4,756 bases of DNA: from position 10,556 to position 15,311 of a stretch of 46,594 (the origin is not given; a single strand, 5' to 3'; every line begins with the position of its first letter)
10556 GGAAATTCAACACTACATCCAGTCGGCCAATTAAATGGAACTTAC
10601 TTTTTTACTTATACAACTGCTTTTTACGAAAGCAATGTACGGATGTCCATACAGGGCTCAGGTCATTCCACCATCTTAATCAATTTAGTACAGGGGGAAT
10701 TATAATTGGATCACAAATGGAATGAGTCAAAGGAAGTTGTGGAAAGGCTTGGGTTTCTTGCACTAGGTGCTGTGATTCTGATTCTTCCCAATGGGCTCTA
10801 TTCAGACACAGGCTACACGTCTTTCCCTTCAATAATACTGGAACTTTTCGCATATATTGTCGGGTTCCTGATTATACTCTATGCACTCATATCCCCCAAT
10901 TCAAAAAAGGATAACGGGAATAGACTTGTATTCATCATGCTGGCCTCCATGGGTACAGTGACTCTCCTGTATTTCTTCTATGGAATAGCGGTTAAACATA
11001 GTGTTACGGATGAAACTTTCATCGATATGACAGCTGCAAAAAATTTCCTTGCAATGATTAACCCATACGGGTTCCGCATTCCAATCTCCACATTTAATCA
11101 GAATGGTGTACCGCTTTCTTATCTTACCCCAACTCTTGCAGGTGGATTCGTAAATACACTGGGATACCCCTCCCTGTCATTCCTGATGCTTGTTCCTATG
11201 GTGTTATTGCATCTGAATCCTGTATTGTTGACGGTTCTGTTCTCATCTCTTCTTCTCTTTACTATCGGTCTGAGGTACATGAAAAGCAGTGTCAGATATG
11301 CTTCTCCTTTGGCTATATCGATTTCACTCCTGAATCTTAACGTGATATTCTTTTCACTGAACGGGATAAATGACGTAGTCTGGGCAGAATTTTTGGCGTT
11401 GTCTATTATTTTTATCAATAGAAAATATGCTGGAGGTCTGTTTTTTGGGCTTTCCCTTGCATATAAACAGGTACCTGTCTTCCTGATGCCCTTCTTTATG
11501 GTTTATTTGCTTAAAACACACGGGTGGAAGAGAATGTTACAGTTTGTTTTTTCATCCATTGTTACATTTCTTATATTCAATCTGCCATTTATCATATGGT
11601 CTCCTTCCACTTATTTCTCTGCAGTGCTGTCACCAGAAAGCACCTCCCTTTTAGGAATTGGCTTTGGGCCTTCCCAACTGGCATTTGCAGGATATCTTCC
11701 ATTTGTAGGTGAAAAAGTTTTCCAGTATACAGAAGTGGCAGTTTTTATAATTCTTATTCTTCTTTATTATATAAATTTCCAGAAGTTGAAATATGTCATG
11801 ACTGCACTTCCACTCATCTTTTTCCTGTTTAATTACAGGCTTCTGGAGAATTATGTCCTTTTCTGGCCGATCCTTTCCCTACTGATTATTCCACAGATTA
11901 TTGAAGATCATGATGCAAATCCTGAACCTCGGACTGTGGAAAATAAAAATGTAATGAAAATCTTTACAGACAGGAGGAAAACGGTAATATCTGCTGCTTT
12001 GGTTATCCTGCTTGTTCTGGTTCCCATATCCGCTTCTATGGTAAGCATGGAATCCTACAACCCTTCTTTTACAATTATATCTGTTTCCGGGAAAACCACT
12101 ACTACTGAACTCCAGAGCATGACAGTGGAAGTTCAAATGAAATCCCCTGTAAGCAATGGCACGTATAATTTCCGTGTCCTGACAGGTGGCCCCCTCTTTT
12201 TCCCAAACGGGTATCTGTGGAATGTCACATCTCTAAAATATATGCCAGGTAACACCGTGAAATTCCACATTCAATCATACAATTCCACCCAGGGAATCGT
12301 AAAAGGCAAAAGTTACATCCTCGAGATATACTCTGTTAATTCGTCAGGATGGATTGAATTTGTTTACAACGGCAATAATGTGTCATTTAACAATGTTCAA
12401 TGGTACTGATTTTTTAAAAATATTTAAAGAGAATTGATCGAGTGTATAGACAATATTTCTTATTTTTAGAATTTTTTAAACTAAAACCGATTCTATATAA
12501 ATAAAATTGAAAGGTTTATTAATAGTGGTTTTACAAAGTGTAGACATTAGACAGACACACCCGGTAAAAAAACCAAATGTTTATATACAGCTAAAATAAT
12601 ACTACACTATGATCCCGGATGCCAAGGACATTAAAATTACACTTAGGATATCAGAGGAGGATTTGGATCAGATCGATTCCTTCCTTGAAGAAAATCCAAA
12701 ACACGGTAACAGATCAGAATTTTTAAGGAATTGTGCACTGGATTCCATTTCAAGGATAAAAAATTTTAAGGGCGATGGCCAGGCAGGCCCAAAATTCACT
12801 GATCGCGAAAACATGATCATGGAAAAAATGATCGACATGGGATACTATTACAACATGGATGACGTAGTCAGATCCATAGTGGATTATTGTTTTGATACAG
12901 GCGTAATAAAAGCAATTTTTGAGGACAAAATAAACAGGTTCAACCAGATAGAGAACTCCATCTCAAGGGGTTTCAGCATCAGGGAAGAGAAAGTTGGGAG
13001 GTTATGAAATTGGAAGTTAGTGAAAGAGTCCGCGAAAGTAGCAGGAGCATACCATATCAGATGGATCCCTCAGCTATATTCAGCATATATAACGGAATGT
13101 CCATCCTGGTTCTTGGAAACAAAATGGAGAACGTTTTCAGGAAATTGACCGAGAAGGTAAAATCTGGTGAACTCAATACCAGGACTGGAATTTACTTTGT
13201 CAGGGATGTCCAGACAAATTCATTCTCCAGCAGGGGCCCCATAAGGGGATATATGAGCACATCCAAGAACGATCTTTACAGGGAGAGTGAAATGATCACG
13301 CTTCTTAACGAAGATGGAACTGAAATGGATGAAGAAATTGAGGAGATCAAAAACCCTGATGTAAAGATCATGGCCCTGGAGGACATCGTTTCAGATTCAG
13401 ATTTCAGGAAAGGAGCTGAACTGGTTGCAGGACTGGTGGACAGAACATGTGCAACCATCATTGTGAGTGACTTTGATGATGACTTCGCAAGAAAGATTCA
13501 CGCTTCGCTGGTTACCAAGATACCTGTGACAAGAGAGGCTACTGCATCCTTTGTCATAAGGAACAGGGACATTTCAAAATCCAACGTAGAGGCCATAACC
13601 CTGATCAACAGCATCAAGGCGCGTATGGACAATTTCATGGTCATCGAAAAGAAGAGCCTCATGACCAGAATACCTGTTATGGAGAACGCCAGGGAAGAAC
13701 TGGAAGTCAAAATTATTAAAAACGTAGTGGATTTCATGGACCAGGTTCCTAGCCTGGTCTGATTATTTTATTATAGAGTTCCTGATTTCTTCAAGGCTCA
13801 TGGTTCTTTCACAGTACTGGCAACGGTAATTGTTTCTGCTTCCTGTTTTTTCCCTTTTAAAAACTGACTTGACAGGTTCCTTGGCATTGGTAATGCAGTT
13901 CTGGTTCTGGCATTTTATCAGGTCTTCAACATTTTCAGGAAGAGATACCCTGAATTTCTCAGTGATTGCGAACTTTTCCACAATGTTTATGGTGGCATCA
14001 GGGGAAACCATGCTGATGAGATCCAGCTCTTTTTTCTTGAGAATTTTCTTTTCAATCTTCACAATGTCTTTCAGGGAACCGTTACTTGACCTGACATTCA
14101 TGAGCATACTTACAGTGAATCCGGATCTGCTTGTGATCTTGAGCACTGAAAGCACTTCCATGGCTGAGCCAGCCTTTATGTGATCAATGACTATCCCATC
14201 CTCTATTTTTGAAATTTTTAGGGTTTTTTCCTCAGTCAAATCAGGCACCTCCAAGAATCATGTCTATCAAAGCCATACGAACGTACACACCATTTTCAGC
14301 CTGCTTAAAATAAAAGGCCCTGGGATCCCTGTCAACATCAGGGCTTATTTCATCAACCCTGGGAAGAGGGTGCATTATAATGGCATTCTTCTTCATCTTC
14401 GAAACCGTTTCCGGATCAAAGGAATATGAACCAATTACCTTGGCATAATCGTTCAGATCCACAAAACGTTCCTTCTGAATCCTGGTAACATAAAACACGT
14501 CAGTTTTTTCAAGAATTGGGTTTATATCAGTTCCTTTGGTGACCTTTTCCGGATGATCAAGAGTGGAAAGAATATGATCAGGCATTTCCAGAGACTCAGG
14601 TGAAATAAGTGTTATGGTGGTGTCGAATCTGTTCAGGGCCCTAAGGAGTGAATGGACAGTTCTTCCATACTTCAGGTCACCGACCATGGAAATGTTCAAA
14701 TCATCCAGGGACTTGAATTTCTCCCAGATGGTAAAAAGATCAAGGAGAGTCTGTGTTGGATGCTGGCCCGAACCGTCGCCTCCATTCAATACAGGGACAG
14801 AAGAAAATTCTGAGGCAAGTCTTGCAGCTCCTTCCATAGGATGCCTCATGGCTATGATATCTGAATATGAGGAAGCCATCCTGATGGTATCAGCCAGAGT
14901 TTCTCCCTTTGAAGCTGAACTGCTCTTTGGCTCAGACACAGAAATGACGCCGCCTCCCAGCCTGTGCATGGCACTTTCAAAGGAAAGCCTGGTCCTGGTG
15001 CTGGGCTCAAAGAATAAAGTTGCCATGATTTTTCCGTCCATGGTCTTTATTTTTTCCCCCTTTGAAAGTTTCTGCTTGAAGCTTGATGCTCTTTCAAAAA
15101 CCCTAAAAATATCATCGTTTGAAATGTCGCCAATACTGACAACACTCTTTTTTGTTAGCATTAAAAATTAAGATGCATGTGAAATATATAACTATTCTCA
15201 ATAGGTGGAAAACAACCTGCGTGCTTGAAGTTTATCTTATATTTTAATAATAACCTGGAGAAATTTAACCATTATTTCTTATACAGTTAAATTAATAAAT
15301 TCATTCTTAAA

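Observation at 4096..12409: Glycosylation island: GT2-GT4-epimerase-GT4 operon facing two giant sequon-rich polytopic membrane proteins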

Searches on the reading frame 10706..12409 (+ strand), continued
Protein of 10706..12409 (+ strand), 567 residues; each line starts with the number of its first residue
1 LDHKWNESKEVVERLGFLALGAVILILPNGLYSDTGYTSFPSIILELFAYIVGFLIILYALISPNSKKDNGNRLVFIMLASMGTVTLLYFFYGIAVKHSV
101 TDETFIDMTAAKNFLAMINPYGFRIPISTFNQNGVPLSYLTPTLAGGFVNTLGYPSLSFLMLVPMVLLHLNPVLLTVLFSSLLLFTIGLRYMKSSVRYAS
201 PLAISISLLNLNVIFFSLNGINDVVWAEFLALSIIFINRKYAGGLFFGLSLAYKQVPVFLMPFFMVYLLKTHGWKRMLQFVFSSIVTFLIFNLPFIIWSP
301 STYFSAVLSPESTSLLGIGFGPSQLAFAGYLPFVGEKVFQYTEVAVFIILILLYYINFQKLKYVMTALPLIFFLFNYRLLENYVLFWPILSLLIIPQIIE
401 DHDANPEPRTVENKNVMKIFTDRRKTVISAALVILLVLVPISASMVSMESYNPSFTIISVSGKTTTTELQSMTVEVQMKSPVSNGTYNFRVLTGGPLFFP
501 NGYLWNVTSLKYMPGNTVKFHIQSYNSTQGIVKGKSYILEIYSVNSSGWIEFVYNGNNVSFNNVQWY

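Call 82: search_solved_structures(query=A3, max_evalue=10, show_alignments=3)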
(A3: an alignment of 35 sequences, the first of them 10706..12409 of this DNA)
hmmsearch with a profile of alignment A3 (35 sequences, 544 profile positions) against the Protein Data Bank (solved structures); distinct sequences matched with E-value up to 10: 7.
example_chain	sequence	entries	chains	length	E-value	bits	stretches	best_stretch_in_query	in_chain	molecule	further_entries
8t07_A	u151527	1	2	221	0.043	15.3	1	145-229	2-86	Protein myomaker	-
7p64_J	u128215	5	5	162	0.37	12.3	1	12-125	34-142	NADH-quinone oxidoreductase subunit J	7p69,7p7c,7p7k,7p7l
8t03_A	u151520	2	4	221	0.38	12.2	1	145-229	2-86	Protein myomaker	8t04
7p61_J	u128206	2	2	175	0.61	11.5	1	12-125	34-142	NADH-quinone oxidoreductase subunit J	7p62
3rko_J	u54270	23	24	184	0.81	11.1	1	12-125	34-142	NADH-QUINONE OXIDOREDUCTASE SUBUNIT J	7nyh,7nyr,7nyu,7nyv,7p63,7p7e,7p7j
8t06_A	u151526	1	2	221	0.81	11.1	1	145-229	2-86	Protein myomaker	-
8yq5_E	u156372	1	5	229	3.6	9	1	7-91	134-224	de novo designed ion channel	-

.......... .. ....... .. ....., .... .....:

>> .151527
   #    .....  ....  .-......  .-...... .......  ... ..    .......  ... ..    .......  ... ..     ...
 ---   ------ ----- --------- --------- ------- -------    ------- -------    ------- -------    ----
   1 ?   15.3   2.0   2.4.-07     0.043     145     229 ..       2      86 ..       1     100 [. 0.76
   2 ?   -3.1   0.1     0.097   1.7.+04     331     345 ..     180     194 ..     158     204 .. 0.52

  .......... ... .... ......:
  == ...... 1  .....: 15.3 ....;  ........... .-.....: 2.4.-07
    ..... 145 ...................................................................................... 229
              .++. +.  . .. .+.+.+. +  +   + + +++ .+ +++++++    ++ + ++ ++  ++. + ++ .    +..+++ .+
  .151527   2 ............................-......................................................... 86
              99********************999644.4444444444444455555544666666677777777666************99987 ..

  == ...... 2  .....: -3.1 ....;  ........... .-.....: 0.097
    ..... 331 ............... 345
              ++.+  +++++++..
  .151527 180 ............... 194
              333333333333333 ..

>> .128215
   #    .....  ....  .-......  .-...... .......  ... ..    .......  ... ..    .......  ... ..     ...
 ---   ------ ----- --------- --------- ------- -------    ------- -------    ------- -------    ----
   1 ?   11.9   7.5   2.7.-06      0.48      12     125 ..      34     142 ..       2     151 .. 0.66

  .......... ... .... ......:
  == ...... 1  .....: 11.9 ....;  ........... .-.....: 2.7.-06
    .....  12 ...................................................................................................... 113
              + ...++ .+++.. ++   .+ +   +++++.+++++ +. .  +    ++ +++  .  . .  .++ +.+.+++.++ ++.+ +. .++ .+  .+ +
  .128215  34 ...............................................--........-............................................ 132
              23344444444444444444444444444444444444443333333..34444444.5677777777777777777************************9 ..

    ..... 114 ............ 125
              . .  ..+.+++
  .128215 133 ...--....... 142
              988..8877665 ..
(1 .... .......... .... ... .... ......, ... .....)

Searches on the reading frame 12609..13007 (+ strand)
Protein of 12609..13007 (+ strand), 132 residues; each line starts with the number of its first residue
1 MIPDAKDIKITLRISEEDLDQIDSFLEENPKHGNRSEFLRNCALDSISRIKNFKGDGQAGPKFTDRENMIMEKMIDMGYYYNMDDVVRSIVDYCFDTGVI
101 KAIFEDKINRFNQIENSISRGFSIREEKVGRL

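Call 4: search_protein_families(library=pfam, proteins=[window:12609-13007:+], max_evalue=0.1)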
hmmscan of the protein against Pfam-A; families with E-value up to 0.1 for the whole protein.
window:12609-13007:+ (132 aa): 2 families
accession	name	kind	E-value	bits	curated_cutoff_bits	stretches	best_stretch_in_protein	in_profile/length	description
PF17723.7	RHH_8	-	0.0043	17.6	25.4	0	7-43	3-38/119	Ribbon-Helix-Helix transcriptional regulator family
PF14810.12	TGT_C2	-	0.02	15.6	25.3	1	87-108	3-24/72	Patch-forming domain C2 of tRNA-guanine transglycosylase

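Call 5: search_protein_families(library=ncbifam, proteins=[window:12609-13007:+], max_evalue=0.1)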
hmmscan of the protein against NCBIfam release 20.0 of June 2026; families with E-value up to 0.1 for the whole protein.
window:12609-13007:+ (132 aa): 3 families
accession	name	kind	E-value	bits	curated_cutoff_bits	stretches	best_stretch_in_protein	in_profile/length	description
NF058555.1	TransRegCdrSHalo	equivalog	4.4e-05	23.4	100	1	9-43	3-36/61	transcriptional regulator CdrS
NF010497.0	PRK13916.1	equivalog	0.036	14.1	140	1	4-42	2-39/109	plasmid segregation protein ParR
NF046078.1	STM4504_CBY0614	subfamily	0.073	12.3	150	1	77-115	199-237/281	STM4504/CBY_0614 family protein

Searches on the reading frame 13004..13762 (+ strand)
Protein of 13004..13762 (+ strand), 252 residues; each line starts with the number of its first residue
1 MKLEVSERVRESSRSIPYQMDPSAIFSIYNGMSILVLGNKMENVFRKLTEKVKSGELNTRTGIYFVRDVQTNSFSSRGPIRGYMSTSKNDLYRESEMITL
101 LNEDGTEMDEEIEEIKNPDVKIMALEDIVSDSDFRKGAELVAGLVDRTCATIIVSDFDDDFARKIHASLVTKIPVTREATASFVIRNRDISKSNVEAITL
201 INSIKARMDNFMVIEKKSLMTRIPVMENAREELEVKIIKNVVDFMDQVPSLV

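Call 4: search_protein_families(library=pfam, proteins=[window:13004-13762:+], max_evalue=0.1)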
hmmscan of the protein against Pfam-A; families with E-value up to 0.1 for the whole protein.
window:13004-13762:+ (252 aa): 1 family
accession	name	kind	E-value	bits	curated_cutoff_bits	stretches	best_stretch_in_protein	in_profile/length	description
PF12243.14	CTK3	-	0.0094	16.4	23.7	1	39-98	36-96/124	CTD kinase subunit gamma CTK3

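Call 5: search_protein_families(library=ncbifam, proteins=[window:13004-13762:+], max_evalue=0.1)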
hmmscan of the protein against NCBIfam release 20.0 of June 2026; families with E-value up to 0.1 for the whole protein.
window:13004-13762:+ (252 aa): 0 families

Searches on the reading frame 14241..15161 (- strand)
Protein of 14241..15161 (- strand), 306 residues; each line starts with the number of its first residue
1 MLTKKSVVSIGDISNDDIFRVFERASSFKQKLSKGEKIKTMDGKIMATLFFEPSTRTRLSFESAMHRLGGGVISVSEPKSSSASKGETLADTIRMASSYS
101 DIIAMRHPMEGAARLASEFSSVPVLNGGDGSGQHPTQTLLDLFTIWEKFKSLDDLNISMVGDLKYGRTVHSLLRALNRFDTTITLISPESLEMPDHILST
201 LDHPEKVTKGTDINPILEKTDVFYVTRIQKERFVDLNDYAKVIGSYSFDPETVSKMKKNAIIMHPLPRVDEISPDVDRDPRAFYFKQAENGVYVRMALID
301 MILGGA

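Call 27: search_protein_families(library=pfam, proteins=[window:14241-15161:-], max_evalue=0.001)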
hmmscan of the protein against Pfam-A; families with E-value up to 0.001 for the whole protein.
window:14241-15161:- (306 aa): 2 families
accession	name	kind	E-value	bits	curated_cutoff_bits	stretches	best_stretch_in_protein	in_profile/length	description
PF02729.26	OTCace_N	-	6.3e-49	166.3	29.9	1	5-147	1-148/148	Aspartate/ornithine carbamoyltransferase, carbamoyl-P binding domain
PF00185.30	OTCace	-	1.3e-30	107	29.4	1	154-301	2-156/157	Aspartate/ornithine carbamoyltransferase, Asp/Orn binding domain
